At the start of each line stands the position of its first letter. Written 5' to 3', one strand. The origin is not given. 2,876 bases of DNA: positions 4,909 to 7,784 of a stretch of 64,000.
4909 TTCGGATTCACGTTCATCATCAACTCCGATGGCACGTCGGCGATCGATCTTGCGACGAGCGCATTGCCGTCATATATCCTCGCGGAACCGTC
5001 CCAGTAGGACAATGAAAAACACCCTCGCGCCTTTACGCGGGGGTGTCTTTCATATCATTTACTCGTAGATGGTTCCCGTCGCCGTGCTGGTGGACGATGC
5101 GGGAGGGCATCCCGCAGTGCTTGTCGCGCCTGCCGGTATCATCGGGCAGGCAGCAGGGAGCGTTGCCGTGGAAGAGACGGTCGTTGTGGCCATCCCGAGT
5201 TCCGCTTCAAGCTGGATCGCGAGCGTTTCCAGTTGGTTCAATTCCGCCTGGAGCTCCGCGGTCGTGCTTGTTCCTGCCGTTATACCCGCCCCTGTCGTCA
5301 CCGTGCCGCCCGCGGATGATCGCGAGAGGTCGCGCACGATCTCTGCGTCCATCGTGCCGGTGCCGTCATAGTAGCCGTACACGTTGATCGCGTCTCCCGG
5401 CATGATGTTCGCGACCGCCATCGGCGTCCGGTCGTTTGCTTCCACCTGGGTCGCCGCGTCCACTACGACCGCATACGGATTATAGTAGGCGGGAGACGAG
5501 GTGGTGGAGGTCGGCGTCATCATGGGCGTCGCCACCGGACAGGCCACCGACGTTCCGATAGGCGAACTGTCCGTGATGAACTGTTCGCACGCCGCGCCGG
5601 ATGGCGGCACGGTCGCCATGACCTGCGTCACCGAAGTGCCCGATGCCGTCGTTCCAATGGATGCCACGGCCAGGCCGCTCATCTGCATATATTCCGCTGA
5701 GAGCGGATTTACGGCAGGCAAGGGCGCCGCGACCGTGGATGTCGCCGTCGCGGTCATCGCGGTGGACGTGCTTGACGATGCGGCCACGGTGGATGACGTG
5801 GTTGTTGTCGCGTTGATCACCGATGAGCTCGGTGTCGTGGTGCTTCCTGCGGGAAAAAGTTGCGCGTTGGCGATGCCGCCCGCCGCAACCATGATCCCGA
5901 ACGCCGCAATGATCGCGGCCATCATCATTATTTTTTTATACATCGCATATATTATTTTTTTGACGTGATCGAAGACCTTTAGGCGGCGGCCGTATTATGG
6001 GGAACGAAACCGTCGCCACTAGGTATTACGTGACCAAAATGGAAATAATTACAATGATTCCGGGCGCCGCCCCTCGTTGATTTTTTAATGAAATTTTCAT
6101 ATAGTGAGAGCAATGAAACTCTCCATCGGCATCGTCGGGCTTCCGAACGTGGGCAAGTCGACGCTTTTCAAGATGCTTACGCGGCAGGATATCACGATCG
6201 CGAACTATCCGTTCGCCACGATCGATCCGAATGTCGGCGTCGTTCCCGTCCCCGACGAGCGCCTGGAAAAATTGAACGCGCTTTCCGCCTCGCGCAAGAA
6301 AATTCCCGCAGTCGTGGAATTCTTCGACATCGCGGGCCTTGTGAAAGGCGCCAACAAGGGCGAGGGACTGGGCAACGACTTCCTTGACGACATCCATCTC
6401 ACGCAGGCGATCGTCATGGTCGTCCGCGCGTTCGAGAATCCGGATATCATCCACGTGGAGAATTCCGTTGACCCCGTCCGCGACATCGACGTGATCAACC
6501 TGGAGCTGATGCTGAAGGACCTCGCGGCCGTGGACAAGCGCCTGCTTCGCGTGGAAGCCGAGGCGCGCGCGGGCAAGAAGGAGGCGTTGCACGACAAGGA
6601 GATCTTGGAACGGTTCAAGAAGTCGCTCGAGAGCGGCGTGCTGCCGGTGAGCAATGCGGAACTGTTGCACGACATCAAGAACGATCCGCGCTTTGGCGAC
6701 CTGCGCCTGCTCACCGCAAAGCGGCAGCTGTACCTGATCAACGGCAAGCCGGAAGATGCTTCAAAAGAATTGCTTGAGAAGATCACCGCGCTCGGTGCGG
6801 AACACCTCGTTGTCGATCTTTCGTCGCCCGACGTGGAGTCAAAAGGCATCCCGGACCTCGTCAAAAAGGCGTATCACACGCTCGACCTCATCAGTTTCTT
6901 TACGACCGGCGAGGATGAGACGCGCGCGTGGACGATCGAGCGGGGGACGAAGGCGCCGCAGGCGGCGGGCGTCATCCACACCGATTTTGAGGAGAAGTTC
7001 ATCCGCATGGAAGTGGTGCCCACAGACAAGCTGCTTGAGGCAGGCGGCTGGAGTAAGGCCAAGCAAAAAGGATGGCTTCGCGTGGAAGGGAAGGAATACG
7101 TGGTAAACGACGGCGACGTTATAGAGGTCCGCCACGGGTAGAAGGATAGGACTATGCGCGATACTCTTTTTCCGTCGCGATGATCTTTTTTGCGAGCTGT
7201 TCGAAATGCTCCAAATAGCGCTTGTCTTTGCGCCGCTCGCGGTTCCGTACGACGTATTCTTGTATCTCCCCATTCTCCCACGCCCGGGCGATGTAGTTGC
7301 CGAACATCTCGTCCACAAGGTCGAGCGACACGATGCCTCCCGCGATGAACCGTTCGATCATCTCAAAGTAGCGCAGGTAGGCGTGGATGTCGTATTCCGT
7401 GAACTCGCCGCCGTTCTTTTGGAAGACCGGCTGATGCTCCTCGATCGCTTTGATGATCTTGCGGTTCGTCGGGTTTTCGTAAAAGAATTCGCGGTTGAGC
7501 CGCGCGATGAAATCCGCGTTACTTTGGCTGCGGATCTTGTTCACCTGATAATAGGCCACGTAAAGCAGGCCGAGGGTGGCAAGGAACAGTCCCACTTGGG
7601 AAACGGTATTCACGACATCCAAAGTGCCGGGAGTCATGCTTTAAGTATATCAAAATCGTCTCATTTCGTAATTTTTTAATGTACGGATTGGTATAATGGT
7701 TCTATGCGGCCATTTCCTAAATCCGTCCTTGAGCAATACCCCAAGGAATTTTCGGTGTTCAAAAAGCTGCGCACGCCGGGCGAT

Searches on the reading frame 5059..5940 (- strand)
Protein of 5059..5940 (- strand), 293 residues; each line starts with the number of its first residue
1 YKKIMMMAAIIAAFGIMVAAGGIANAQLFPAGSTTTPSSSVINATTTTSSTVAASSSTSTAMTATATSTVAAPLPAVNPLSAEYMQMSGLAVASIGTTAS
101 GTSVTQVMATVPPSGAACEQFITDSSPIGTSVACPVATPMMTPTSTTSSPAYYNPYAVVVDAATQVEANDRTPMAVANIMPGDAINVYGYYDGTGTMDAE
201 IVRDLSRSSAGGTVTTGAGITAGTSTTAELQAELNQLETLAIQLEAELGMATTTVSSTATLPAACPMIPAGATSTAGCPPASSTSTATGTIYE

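Call 12: search_protein_families(library=pfam, proteins=[window:5059-5940:-], max_evalue=0.01)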
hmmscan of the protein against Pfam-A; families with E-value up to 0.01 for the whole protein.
window:5059-5940:- (293 aa): 1 family
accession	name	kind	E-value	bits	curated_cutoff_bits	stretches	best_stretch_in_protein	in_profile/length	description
PF18914.6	DUF5666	-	0.0044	17.7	27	1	157-200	18-57/60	Domain of unknown function (DUF5666)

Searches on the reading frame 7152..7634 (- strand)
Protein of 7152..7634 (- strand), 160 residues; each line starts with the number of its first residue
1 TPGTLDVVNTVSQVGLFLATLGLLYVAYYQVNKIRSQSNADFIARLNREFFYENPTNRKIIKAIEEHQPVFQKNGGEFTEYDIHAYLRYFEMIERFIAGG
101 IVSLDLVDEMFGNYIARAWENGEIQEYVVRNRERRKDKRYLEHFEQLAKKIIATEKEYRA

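Call 12: search_protein_families(library=pfam, proteins=[window:7152-7634:-], max_evalue=0.01)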
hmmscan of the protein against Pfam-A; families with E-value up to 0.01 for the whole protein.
window:7152-7634:- (160 aa): 1 family
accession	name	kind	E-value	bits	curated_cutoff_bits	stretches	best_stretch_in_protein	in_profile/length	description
PF15956.11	DUF4760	-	1.4e-11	45.2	25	1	31-150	19-140/141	Domain of unknown function (DUF4760)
